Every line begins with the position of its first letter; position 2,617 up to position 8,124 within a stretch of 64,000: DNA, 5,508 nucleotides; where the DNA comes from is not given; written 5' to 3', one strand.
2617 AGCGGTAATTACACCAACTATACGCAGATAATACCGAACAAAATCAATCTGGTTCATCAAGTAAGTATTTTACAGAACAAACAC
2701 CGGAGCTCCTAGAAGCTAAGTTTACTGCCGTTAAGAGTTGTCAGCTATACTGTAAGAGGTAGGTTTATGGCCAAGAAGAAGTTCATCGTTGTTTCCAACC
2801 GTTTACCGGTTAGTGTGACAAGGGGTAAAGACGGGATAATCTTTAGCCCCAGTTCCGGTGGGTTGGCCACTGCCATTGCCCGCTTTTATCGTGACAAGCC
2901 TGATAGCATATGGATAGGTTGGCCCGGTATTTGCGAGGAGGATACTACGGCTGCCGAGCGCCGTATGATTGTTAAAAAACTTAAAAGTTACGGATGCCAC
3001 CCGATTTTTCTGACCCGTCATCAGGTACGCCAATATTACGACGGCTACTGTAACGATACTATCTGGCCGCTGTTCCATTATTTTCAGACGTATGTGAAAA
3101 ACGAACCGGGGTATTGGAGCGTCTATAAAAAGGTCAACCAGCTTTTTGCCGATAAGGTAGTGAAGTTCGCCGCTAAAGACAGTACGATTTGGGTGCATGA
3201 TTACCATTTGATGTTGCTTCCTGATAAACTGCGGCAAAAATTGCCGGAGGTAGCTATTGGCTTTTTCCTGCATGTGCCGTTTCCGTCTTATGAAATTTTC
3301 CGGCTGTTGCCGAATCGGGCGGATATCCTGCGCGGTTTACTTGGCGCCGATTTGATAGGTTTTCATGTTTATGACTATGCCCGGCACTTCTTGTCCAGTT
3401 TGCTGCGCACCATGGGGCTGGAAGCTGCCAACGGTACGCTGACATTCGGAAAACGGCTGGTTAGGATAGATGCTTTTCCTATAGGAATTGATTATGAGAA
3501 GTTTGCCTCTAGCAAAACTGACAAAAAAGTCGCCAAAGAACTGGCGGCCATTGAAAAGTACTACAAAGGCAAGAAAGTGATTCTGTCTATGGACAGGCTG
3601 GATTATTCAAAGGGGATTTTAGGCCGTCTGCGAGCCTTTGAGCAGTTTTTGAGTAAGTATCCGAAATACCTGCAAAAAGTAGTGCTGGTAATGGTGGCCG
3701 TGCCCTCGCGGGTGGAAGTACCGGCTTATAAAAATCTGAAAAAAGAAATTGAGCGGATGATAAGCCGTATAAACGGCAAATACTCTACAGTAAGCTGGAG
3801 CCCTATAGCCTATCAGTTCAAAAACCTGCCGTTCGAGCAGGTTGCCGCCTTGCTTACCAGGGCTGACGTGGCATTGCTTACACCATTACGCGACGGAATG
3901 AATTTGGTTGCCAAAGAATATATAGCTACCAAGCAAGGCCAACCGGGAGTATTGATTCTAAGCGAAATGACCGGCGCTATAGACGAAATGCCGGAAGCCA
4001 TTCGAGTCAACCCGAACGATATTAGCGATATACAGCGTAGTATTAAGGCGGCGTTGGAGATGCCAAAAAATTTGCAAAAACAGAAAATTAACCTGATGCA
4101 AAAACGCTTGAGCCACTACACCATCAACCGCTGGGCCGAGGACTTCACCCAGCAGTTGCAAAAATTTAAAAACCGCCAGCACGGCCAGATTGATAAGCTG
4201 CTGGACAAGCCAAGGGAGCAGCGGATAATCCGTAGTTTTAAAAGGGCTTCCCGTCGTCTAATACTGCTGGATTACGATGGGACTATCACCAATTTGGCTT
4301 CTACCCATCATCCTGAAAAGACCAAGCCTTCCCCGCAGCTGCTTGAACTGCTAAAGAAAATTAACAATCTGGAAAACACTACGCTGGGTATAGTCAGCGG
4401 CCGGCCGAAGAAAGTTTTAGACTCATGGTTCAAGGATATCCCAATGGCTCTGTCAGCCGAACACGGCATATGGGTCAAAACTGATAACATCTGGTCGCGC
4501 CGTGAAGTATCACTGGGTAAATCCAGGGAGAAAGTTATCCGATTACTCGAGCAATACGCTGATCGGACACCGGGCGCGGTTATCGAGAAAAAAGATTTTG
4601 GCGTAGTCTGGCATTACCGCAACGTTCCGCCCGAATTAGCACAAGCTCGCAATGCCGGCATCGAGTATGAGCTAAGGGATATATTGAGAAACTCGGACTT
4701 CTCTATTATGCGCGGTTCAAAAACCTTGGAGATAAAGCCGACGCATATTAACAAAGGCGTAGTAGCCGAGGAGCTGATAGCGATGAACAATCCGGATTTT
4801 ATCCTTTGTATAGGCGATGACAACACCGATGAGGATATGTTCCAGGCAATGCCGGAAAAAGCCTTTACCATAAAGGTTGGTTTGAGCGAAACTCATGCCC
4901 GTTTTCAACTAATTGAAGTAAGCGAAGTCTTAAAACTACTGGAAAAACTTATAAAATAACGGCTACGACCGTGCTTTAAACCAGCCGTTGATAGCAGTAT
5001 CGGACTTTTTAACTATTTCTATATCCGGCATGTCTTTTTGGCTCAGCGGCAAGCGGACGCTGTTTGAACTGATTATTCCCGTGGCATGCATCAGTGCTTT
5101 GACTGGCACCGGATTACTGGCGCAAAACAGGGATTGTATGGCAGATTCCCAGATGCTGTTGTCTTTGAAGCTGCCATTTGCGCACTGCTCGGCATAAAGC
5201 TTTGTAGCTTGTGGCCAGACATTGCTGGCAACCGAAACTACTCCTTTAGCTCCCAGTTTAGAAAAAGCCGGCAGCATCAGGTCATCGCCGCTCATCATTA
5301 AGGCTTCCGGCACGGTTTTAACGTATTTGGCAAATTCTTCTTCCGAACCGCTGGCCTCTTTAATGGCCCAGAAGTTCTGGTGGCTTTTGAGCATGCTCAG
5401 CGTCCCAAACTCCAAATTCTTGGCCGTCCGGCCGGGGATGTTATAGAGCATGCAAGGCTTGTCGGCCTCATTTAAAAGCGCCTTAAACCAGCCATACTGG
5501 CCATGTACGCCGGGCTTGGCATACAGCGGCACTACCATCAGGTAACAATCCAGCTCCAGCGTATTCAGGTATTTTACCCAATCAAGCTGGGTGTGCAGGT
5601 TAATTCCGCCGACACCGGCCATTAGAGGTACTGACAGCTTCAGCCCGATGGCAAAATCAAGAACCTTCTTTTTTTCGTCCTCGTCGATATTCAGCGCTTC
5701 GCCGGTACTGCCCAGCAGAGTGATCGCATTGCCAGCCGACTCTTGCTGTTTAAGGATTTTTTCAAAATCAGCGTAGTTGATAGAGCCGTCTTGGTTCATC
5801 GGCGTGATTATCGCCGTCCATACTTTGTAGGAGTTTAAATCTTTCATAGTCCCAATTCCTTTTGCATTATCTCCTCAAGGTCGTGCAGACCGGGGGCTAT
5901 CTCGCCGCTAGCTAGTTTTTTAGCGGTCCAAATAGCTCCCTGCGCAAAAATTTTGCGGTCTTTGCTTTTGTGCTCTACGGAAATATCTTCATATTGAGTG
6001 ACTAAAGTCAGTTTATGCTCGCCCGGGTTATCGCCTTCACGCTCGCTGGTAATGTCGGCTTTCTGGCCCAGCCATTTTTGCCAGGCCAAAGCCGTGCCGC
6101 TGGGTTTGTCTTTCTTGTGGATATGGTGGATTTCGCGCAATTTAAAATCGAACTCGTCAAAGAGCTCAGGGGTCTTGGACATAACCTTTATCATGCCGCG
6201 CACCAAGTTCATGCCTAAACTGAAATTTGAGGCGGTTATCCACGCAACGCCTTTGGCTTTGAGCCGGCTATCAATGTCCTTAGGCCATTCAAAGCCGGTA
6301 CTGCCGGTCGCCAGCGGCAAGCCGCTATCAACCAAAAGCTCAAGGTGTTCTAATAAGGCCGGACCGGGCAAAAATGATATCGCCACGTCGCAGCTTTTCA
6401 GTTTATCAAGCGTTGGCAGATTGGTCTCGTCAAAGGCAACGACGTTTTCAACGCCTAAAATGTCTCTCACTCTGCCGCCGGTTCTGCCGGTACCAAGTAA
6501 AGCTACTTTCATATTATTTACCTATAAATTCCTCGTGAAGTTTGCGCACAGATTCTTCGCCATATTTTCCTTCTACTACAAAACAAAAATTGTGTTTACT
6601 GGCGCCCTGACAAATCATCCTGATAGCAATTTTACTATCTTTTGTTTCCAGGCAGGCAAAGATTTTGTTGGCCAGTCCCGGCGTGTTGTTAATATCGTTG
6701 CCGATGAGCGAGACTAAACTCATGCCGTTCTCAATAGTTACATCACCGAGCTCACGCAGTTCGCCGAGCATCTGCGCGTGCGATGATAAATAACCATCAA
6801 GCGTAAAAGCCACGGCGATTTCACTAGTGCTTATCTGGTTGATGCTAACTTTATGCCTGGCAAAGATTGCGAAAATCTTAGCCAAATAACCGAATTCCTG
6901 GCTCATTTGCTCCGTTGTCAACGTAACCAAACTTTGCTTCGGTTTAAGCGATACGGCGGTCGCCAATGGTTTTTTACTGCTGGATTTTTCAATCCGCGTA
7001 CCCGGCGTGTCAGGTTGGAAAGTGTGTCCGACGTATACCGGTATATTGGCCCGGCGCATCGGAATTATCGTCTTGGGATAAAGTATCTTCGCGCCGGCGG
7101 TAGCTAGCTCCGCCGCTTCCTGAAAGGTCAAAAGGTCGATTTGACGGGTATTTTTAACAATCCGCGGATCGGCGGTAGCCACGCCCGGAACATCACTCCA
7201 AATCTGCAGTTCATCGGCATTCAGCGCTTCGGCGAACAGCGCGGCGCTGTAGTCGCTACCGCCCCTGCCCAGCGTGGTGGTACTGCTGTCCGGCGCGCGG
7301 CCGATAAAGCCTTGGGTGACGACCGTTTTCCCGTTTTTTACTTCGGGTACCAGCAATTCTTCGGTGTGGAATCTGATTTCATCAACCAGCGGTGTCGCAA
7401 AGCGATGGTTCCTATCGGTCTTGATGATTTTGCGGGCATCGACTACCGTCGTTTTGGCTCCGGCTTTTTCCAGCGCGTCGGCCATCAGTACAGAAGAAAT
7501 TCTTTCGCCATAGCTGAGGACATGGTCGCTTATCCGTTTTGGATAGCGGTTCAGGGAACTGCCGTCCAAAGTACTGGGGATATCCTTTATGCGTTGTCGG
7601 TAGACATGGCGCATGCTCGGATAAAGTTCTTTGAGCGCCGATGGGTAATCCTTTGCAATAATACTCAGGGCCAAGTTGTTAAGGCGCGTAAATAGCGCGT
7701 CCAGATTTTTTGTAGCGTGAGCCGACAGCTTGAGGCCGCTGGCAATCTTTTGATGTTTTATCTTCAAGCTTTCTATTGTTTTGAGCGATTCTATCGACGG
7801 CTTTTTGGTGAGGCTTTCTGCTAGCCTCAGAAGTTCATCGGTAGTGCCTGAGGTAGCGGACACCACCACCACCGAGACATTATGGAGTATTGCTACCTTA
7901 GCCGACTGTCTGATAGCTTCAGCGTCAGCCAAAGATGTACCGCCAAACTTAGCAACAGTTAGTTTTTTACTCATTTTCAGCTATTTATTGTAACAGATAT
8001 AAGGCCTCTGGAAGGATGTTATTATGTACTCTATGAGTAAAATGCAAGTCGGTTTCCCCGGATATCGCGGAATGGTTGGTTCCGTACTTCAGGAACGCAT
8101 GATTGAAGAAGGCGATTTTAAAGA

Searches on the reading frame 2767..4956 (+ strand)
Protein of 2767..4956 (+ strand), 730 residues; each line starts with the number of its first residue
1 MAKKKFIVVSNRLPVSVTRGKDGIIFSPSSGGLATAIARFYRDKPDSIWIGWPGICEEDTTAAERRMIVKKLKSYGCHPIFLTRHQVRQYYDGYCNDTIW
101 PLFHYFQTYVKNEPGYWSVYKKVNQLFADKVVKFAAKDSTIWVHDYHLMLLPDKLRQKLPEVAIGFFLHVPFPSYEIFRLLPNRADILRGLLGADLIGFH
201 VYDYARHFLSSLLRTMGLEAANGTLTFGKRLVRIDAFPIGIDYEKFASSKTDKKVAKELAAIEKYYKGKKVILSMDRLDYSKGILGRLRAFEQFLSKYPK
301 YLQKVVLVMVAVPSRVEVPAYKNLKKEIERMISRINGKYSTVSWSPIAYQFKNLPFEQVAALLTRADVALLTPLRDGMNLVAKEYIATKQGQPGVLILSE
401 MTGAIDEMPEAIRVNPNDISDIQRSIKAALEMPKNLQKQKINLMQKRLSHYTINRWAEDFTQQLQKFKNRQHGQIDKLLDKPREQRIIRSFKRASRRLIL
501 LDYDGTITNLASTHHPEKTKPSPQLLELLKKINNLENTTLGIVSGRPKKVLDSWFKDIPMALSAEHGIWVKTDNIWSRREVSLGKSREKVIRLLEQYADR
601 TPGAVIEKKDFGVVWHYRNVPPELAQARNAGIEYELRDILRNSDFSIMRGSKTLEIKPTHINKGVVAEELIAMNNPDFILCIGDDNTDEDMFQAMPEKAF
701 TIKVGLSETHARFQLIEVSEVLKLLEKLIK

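Call 86: search_protein_families(library=pfam, proteins=[window:2767-4956:+], max_evalue=0.00001)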
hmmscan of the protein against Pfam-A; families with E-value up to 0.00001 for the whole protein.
window:2767-4956:+ (730 aa): 3 families
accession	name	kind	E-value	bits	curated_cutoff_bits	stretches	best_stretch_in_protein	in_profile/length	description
PF00982.27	Glyco_transf_20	-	1.6e-156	522.2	32.5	1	5-465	2-472/473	Glycosyltransferase family 20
PF02358.22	Trehalose_PPase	-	3.3e-45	154.5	27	1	500-699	1-210/235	Trehalose-phosphatase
PF08282.18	Hydrolase_3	-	4.8e-06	26.9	20.9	0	499-584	1-81/255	haloacid dehalogenase-like hydrolase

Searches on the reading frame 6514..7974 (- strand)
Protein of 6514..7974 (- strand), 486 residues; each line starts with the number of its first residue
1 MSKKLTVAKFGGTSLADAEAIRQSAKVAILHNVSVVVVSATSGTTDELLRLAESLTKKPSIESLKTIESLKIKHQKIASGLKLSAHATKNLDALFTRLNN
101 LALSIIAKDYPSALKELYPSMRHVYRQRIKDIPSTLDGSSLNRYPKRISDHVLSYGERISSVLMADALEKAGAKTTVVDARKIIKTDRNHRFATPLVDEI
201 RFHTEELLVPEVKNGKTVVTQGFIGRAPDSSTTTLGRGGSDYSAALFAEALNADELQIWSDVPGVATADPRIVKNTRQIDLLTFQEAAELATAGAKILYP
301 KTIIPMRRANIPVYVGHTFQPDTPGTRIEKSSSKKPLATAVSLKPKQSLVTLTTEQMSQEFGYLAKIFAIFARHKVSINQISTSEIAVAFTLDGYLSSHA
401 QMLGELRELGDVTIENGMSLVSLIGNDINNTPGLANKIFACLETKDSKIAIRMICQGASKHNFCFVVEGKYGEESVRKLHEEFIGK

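Call 86: search_protein_families(library=pfam, proteins=[window:6514-7974:-], max_evalue=0.00001)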
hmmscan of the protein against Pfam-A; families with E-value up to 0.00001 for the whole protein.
window:6514-7974:- (486 aa): 3 families
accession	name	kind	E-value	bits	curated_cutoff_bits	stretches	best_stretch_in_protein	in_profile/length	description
PF00696.33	AA_kinase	-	1.9e-45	155.9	24.9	1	4-316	1-233/234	Amino acid kinase family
PF22468.2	ACT_9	-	3.3e-24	84.9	27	1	421-483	1-61/61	ACT domain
PF13840.12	ACT_7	-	1.5e-06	28.4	27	0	353-385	12-44/65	ACT domain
